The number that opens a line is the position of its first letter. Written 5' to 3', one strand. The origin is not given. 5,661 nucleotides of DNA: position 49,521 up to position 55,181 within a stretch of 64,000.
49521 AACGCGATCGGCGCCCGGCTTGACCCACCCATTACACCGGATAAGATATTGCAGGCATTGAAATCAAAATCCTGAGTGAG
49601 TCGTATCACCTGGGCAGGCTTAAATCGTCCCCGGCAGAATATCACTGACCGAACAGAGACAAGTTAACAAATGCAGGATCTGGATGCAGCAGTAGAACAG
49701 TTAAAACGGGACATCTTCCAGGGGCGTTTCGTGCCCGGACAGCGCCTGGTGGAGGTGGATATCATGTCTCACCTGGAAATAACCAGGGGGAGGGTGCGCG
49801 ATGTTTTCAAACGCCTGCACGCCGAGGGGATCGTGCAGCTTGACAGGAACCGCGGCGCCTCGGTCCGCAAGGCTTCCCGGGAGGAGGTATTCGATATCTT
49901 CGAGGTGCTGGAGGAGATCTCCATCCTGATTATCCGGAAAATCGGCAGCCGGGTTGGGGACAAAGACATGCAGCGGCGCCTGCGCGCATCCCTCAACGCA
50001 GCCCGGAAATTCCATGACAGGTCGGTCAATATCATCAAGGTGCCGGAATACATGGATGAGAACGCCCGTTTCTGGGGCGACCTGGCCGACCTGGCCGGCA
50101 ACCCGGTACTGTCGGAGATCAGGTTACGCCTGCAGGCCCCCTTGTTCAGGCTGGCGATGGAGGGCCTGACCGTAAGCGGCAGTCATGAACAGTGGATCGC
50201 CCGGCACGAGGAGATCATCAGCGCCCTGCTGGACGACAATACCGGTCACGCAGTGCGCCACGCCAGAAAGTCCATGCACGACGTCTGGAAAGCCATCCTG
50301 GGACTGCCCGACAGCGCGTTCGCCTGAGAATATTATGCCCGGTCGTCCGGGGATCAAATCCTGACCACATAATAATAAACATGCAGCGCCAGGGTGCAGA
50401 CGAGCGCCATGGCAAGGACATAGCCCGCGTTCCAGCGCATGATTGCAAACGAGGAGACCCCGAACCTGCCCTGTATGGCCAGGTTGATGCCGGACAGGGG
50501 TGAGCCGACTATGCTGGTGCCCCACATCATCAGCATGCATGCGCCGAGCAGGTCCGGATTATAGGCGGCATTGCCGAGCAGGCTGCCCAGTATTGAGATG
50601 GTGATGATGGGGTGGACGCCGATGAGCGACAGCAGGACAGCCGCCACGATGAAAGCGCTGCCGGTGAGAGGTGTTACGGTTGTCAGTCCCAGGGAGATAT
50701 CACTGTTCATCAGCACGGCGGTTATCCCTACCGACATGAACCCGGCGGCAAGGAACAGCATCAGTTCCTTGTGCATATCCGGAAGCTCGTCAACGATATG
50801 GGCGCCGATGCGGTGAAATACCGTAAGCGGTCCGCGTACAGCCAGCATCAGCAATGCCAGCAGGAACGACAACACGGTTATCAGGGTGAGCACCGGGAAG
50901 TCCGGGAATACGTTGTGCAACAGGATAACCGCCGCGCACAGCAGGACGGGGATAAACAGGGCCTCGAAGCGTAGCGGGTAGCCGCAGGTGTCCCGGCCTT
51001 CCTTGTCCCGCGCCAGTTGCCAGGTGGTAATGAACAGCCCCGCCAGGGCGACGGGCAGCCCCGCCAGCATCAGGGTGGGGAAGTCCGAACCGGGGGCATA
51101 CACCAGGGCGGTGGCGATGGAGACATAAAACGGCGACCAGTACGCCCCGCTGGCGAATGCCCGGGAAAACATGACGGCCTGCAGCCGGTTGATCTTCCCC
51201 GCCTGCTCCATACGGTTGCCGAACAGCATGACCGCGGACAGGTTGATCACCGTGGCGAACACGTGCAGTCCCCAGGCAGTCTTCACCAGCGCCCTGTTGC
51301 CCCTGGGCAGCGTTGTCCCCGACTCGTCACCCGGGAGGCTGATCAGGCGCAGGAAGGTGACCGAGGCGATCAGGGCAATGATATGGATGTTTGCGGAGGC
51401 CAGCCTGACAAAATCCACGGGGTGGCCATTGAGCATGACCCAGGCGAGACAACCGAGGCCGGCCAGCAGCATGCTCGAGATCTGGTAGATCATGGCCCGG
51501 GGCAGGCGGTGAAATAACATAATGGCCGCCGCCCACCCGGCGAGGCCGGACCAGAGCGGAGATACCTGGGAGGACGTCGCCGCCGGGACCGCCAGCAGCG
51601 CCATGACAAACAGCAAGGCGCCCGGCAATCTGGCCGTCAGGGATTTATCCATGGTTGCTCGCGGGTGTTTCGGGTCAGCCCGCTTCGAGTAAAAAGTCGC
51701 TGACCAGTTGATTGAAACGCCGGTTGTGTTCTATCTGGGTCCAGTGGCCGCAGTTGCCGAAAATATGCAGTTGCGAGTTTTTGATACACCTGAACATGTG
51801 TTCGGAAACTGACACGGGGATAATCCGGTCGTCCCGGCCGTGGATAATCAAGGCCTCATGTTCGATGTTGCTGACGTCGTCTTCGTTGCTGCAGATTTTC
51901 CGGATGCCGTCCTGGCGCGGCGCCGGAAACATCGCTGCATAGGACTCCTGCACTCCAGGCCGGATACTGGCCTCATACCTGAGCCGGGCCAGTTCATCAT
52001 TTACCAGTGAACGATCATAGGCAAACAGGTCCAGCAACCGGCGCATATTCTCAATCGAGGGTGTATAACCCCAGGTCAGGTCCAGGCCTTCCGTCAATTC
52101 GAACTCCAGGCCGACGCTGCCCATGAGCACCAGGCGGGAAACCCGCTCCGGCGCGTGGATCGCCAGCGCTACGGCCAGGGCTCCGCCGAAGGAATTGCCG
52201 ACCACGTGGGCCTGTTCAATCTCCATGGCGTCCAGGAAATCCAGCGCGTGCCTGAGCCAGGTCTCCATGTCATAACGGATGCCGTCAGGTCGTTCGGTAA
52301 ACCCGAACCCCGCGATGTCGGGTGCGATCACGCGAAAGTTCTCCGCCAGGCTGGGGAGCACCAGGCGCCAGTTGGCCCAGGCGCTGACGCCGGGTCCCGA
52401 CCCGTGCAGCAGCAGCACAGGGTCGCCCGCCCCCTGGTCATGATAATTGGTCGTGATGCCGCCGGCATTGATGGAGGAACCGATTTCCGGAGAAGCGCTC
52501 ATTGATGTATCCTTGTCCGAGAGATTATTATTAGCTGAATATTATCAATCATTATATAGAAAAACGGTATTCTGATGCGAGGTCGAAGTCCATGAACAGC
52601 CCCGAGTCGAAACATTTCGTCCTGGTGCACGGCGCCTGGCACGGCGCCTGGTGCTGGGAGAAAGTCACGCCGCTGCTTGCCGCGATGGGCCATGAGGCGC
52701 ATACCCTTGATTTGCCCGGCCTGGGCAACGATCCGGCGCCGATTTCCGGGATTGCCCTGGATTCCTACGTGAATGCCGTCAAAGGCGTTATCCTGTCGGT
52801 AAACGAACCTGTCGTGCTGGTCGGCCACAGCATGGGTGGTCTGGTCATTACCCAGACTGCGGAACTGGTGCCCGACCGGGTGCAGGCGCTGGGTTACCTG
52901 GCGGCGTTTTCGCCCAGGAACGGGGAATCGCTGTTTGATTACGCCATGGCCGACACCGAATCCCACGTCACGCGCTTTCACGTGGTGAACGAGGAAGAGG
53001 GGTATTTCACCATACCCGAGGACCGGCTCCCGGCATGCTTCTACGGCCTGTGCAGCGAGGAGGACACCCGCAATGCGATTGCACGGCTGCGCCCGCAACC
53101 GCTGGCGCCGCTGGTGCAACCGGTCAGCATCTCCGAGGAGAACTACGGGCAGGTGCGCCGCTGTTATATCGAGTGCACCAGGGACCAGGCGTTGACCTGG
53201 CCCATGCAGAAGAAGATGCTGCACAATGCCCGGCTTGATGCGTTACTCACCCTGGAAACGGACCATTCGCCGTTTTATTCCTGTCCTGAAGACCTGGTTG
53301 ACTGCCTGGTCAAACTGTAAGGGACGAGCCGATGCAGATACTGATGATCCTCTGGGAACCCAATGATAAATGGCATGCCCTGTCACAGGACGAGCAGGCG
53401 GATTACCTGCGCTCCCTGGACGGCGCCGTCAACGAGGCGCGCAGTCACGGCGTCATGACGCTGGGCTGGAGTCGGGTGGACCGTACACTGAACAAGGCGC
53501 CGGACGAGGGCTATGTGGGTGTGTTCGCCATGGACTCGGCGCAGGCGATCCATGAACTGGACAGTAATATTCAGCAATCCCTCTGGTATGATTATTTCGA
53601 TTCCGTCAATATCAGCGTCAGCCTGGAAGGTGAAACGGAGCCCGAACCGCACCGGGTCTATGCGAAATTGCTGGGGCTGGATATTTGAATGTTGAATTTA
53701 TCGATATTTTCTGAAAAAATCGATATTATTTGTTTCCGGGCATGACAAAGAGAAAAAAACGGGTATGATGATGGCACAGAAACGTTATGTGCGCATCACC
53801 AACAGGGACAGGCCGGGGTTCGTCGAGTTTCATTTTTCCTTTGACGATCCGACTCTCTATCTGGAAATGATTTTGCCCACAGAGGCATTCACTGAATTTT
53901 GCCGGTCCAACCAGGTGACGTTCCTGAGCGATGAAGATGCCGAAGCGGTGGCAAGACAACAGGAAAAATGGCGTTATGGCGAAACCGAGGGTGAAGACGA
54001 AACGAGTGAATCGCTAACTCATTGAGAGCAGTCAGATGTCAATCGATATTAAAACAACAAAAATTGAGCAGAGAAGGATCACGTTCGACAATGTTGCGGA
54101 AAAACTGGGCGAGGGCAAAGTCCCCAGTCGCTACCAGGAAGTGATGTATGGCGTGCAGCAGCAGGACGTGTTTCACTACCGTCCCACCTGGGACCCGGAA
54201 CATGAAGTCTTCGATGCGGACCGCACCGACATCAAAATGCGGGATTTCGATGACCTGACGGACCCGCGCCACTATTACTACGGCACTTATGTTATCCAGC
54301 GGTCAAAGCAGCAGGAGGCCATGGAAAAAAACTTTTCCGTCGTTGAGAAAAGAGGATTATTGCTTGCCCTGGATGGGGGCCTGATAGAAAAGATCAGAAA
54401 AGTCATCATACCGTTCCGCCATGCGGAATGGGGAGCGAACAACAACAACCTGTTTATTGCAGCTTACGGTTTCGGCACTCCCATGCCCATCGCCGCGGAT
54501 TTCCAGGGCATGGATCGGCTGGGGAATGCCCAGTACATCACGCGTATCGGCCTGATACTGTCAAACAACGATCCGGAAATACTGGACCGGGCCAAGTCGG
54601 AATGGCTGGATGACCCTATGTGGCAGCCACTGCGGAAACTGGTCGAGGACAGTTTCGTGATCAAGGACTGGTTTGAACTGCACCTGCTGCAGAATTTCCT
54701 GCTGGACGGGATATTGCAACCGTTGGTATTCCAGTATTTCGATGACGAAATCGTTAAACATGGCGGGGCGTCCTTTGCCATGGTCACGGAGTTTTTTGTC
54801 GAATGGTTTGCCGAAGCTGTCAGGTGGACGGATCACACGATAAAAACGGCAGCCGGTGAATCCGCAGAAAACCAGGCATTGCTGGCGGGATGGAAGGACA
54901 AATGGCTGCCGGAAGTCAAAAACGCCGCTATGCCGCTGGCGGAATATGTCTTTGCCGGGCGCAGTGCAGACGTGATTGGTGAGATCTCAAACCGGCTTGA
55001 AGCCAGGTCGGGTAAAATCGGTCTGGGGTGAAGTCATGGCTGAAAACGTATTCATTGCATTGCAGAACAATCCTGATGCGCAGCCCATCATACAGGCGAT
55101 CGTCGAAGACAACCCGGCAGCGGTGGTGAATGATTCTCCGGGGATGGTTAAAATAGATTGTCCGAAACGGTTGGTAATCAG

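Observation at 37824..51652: Candidate undescribed N-heterocycle catabolic locus: hydantoinase-like and carbamoylase-like genes fused into an operon with a three-subunit molybdenum hydroxylase, flanked by maturation genes, a UbiD decarboxylase, a CobW chaperone, a GntR regulator and a transporter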

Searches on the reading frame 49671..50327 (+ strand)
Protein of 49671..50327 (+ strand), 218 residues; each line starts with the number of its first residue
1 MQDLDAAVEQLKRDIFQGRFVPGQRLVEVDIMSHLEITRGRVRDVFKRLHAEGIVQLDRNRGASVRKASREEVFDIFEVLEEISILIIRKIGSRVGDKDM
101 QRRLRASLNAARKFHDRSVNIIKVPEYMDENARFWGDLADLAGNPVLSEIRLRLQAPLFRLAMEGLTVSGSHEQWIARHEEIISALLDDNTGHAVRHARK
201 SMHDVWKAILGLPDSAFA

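Call 6: search_protein_families(library=pfam, proteins=[window:49671-50327:+])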
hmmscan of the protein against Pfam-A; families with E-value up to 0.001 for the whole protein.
window:49671-50327:+ (218 aa): 2 families
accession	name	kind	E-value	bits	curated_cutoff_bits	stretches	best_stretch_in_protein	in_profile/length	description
PF00392.27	GntR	-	1.7e-11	44.1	27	1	6-65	4-64/64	Bacterial regulatory proteins, gntR family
PF07729.17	FCD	-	8.4e-10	39.6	24.3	1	75-200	1-121/125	FCD domain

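Call 50: search_protein_families(library=ncbifam, proteins=[window:49671-50327:+], max_evalue=0.1)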
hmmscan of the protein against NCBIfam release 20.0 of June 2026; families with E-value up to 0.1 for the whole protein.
window:49671-50327:+ (218 aa): 17 families
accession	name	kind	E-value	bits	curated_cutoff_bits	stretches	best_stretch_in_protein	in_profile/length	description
TIGR03338.1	phnR_burk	equivalog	4.6e-26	91.7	271.5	1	9-201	18-205/212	phosphonate utilization associated transcriptional regulator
NF003011.0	PRK03837.1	subfamily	6.7e-10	39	260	2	89-202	120-226/241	transcriptional regulator NanR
NF008576.0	PRK11534.1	equivalog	9.8e-09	35.2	218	1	8-98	13-103/225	DNA-binding transcriptional regulator CsiR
TIGR02018.2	his_ut_repres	equivalog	2.4e-05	23.8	220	1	9-84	6-83/226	histidine utilization transcriptional repressor HutC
TIGR02325.1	C_P_lyase_phnF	equivalog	6.2e-05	22.6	156.8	1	9-67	15-74/238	phosphonate metabolism transcriptional regulator PhnF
NF007588.0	PRK10225.1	equivalog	0.0004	19.8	442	1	12-72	19-80/257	Uxu operon transcriptional regulator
NF052282.1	PLP_TF_PdxR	equivalog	0.00084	18.5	320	1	8-72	7-72/448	MocR-like pyridoxine biosynthesis transcription factor PdxR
NF007001.0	PRK09464.1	equivalog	0.002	17.8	330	1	5-71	13-80/254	pyruvate dehydrogenase complex transcriptional repressor PdhR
NF012025.0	PRK15481.1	equivalog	0.0023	16.7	573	1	9-69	13-74/432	MocR-like B6 salvage transcription factor PtsJ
TIGR02404.1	trehalos_R_Bsub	equivalog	0.005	16.5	211.95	1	9-71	7-70/233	trehalose operon repressor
TIGR02812.1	fadR_gamma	equivalog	0.01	15.5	249.2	1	12-84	16-89/235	fatty acid metabolism transcriptional regulator FadR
NF007442.0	PRK09990.1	equivalog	0.012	15.1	301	1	6-71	14-80/256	transcriptional regulator GlcC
NF008273.0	PRK11050.1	equivalog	0.015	14.9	153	1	28-65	57-94/156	manganese-binding transcriptional regulator MntR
NF041547.1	GntR_LSA1692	equivalog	0.022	14.4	275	1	8-67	7-67/233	GntR family transcriptional regulator, LSA1692 subfamily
NF003444.0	PRK04984.1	equivalog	0.03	13.9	189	1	11-83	16-89/239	fatty acid metabolism transcriptional regulator FadR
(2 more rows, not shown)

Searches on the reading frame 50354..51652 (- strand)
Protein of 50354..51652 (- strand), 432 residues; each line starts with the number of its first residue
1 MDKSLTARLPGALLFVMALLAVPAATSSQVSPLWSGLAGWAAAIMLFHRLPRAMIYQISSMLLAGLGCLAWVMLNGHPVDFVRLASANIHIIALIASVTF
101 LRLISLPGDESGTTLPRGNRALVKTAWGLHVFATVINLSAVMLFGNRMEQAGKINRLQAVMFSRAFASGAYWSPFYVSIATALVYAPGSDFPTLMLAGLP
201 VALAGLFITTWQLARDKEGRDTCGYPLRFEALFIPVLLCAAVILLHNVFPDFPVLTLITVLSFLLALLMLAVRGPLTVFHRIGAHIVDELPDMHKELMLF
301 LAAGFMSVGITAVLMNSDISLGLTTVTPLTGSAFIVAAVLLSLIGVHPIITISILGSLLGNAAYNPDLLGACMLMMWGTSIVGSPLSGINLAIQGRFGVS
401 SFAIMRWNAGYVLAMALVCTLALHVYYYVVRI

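Call 6: search_protein_families(library=pfam, proteins=[window:50354-51652:-])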
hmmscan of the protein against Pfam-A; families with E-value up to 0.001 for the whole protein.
window:50354-51652:- (432 aa): 0 families

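Call 50: search_protein_families(library=ncbifam, proteins=[window:50354-51652:-], max_evalue=0.1)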
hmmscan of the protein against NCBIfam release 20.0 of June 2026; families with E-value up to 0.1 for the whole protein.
window:50354-51652:- (432 aa): 0 families

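Call 51: search_protein_families(library=pfam, proteins=[window:50354-51652:-], max_evalue=1)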
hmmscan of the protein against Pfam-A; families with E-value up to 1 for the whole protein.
window:50354-51652:- (432 aa): 0 families

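Call 87: find_homologous_proteins(query=window:50354-51652:-, max_evalue=0.001)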
Query window:50354-51652:- (432 aa): 81 proteins with E <= 0.001 among 8000 candidates.
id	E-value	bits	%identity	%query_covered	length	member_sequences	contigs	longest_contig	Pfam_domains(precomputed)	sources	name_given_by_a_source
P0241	2.3e-259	879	95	100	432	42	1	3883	-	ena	-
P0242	4.5e-243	825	88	100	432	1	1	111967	-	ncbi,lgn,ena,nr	ncbi:MAG: hypothetical protein OXI88_20710 [Gammaproteobacteria bacterium]|nr:hypothetical protein [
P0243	1.3e-241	820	88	100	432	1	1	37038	-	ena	-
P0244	5.7e-241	818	88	100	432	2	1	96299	-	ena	-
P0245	3.1e-238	809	87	100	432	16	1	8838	-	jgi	-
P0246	2.4e-236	803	86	100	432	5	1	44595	-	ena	-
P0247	2.9e-236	802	87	100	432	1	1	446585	-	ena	-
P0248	1.6e-235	800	86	100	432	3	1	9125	-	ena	-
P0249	2.6e-234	796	85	100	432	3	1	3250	-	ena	-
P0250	2.2e-229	780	83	100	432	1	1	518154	-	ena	-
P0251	1.3e-224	764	83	98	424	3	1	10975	-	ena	-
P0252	5.8e-220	749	81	95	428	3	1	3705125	-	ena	-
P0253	2.2e-219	747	80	100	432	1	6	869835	-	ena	-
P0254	1.0e-218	745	80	98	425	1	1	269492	-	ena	-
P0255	7.0e-217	739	80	96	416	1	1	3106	-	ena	-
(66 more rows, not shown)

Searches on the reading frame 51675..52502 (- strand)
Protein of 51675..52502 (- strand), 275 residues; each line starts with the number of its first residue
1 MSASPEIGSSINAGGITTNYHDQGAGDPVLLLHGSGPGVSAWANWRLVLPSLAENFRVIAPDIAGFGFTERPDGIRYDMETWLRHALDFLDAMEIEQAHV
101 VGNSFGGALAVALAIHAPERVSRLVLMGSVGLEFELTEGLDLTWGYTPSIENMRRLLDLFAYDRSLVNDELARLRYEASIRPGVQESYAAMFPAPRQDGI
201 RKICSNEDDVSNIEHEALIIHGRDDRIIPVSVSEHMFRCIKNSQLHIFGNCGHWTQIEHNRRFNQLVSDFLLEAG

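Call 6: search_protein_families(library=pfam, proteins=[window:51675-52502:-])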
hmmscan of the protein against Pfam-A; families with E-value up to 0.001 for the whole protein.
window:51675-52502:- (275 aa): 4 families
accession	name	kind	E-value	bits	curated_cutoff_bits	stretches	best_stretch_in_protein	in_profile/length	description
PF00561.26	Abhydrolase_1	-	2.2e-33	116.4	25.8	1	28-259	2-244/245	alpha/beta hydrolase fold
PF12697.13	Abhydrolase_6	-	7.6e-23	82.7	26.3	1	29-265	1-216/217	Alpha/beta hydrolase family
PF12146.15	Hydrolase_4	-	1.1e-11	45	27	1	52-129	28-109/239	Serine aminopeptidase, S33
PF00326.27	Peptidase_S9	-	0.00011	22.2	22.6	0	204-271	132-206/213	Prolyl oligopeptidase family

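Call 50: search_protein_families(library=ncbifam, proteins=[window:51675-52502:-], max_evalue=0.1)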
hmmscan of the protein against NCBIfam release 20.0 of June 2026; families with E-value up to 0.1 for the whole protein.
window:51675-52502:- (275 aa): 39 families (the best 25 are shown)
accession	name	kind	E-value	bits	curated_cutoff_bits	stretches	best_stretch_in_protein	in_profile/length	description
NF045632.1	hydroxlase_HsaD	equivalog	7.3e-59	199.1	400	1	13-272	19-289/290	4,5:9,10-diseco-3-hydroxy-5,9,17-trioxoandrosta-1(10),2-diene-4-oate hydrolase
TIGR03343.1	biphenyl_bphD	equivalog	6.2e-48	163.4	462.15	1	18-271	22-280/282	2-hydroxy-6-oxo-6-phenylhexa-2,4-dienoate hydrolase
NF011457.0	PRK14875.1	equivalog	2.1e-34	119.1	307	1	15-271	119-369/372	acetoin dehydrogenase dihydrolipoyllysine-residue acetyltransferase subunit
NF051488.1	bifunc_PcaDC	exception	2.6e-25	89.3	390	2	21-129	5-111/375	bifunctional 3-oxoadipate enol-lactonase/4-carboxymuconolactone decarboxylase PcaDC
NF050089.1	i_nPHAscl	equivalog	2.6e-24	85.8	300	2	17-132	8-120/288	intracellular short-chain-length polyhydroxyalkanoate depolymerase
TIGR02427.1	protocat_pcaD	equivalog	2.1e-23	83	255.85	2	25-128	11-111/251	3-oxoadipate enol-lactonase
NF002938.0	PRK03592.1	equivalog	6.2e-22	78.3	241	1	14-130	18-130/298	haloalkane dehalogenase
TIGR03611.1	RutD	equivalog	1.1e-20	74.1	238.5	2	25-127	11-111/258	pyrimidine utilization protein D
TIGR01250.1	pro_imino_pep_2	subfamily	2.1e-20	73.5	167.65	2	18-129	17-129/288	proline iminopeptidase-family hydrolase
TIGR03695.1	menH_SHCHC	equivalog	3.4e-19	69.2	208.55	1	28-271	4-251/252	2-succinyl-6-hydroxy-2,4-cyclohexadiene-1-carboxylate synthase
NF051487.1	bifunc_PcaCD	exception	5.6e-19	68.5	430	2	22-128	168-270/413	bifunctional 4-carboxymuconolactone decarboxylase/3-oxoadipate enol-lactonase PcaCD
TIGR03056.1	bchO_mg_che_rel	equivalog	1.3e-18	67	172.55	1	11-128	11-127/278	alpha/beta fold hydrolase BchO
NF002873.0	PRK03204.1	equivalog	4.5e-17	62.3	466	1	19-127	27-132/286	haloalkane dehalogenase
NF045945.1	ProImpepLactob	equivalog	8.9e-17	61.5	400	2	25-128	26-130/293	proline iminopeptidase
NF052610.1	macro_16_ester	equivalog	1.7e-16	60.4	420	2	68-130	66-128/281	alpha/beta fold macrolide esterase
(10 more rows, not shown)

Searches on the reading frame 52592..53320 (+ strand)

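Call 50: search_protein_families(library=ncbifam, proteins=[window:52592-53320:+], max_evalue=0.1)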
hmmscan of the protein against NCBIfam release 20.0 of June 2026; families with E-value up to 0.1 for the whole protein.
window:52592-53320:+ (242 aa): 20 families
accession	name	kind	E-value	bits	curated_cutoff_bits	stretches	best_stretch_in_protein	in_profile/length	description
TIGR01738.1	bioH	equivalog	2.9e-13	50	206.95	1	7-107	5-100/245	pimeloyl-ACP methyl ester esterase BioH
NF011457.0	PRK14875.1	equivalog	5.5e-12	45.3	307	1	7-105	133-231/372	acetoin dehydrogenase dihydrolipoyllysine-residue acetyltransferase subunit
NF007674.0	PRK10349.1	equivalog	3.7e-08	33.3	449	1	7-105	14-107/256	pimeloyl-ACP methyl ester esterase BioH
TIGR03056.1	bchO_mg_che_rel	equivalog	1.1e-06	27.9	172.55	1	9-111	31-135/278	alpha/beta fold hydrolase BchO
NF051488.1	bifunc_PcaDC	exception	1.6e-06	27.5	390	1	21-105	27-111/375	bifunctional 3-oxoadipate enol-lactonase/4-carboxymuconolactone decarboxylase PcaDC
TIGR03695.1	menH_SHCHC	equivalog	2.2e-06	27.3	208.55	1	7-100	3-99/252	2-succinyl-6-hydroxy-2,4-cyclohexadiene-1-carboxylate synthase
NF051487.1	bifunc_PcaCD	exception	2.6e-06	26.8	430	1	7-100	173-266/413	bifunctional 4-carboxymuconolactone decarboxylase/3-oxoadipate enol-lactonase PcaCD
NF050089.1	i_nPHAscl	equivalog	1.2e-05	24.5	300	1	6-109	18-121/288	intracellular short-chain-length polyhydroxyalkanoate depolymerase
NF002938.0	PRK03592.1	equivalog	1.6e-05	24.4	241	1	5-109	29-133/298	haloalkane dehalogenase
NF002043.0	PRK00870.1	subfamily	2.6e-05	23.8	265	1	5-101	45-144/302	haloalkane dehalogenase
NF008340.0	PRK11126.1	equivalog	0.00029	20.2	261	1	4-89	12-95/255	2-succinyl-6-hydroxy-2,4-cyclohexadiene-1-carboxylate synthase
NF045632.1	hydroxlase_HsaD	equivalog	0.0005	19.1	400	1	6-101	34-133/290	4,5:9,10-diseco-3-hydroxy-5,9,17-trioxoandrosta-1(10),2-diene-4-oate hydrolase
NF004514.1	PRK05855.1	equivalog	0.00059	18.5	455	1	4-85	20-104/578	SDR family oxidoreductase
TIGR02427.1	protocat_pcaD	equivalog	0.0017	17.8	255.85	1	21-100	28-107/251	3-oxoadipate enol-lactonase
NF058665.1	HaHSL_fam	equivalog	0.012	15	320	1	9-90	64-145/260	hormone-sensitive lipase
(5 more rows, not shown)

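Call 51: search_protein_families(library=pfam, proteins=[window:52592-53320:+], max_evalue=1)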
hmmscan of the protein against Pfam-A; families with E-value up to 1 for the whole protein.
window:52592-53320:+ (242 aa): 11 families
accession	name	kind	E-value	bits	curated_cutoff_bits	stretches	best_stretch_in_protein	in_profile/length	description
PF12697.13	Abhydrolase_6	-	4e-26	93.5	26.3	1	9-237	1-216/217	Alpha/beta hydrolase family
PF00561.26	Abhydrolase_1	-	9.3e-14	52.1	25.8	1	8-105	2-102/245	alpha/beta hydrolase fold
PF12146.15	Hydrolase_4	-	3e-09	37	27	1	7-104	5-108/239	Serine aminopeptidase, S33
PF07819.20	PGAP1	-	0.00022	21.5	24.3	1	71-131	90-152/233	PGAP1-like alpha/beta domain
PF06821.19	Ser_hydrolase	-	0.0024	18.2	22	1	56-119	39-104/172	Serine hydrolase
PF12695.13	Abhydrolase_5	-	0.0039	17.4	27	1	61-108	44-92/164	Alpha/beta hydrolase family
PF00975.26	Thioesterase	-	0.0055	17.4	26.4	1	12-108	6-105/226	Thioesterase domain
PF02450.21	LCAT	-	0.058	13.1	21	1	70-89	119-138/392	Lecithin:cholesterol acyltransferase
PF20408.4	Abhydrolase_11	-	0.072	13.3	27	1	57-93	62-97/193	Alpha/beta hydrolase domain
PF00756.26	Esterase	-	0.22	11.7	22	1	74-109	117-153/251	Putative esterase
PF10230.15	LIDHydrolase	-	0.27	11.4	27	1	70-113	82-126/262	Lipid-droplet associated hydrolase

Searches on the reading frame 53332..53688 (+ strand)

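Call 50: search_protein_families(library=ncbifam, proteins=[window:53332-53688:+], max_evalue=0.1)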
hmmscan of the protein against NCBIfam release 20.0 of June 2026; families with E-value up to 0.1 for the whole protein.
window:53332-53688:+ (118 aa): 0 families

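Call 51: search_protein_families(library=pfam, proteins=[window:53332-53688:+], max_evalue=1)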
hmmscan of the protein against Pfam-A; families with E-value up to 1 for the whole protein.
window:53332-53688:+ (118 aa): 1 family
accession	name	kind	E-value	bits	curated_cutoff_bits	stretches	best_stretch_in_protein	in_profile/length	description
PF20321.3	DUF6616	-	2.4e-24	86.2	27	1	1-98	1-98/111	Family of unknown function (DUF6616)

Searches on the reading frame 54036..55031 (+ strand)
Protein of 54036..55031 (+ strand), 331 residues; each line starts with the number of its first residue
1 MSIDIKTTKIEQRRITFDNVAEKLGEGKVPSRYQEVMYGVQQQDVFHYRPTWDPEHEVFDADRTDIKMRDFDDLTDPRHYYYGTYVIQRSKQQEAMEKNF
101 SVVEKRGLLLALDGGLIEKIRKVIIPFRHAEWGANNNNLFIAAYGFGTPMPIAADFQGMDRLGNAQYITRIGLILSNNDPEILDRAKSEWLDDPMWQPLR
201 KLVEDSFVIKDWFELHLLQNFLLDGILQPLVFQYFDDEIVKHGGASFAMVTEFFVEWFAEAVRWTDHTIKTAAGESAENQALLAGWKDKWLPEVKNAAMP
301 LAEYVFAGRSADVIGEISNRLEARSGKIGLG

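Call 6: search_protein_families(library=pfam, proteins=[window:54036-55031:+])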
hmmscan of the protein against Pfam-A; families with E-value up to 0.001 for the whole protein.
window:54036-55031:+ (331 aa): 1 family
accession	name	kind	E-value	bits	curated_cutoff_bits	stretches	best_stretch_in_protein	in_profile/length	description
PF02332.24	Phenol_Hydrox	-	7.4e-58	196.3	24.4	1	52-275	1-229/230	Methane/Phenol/Alkene Hydroxylase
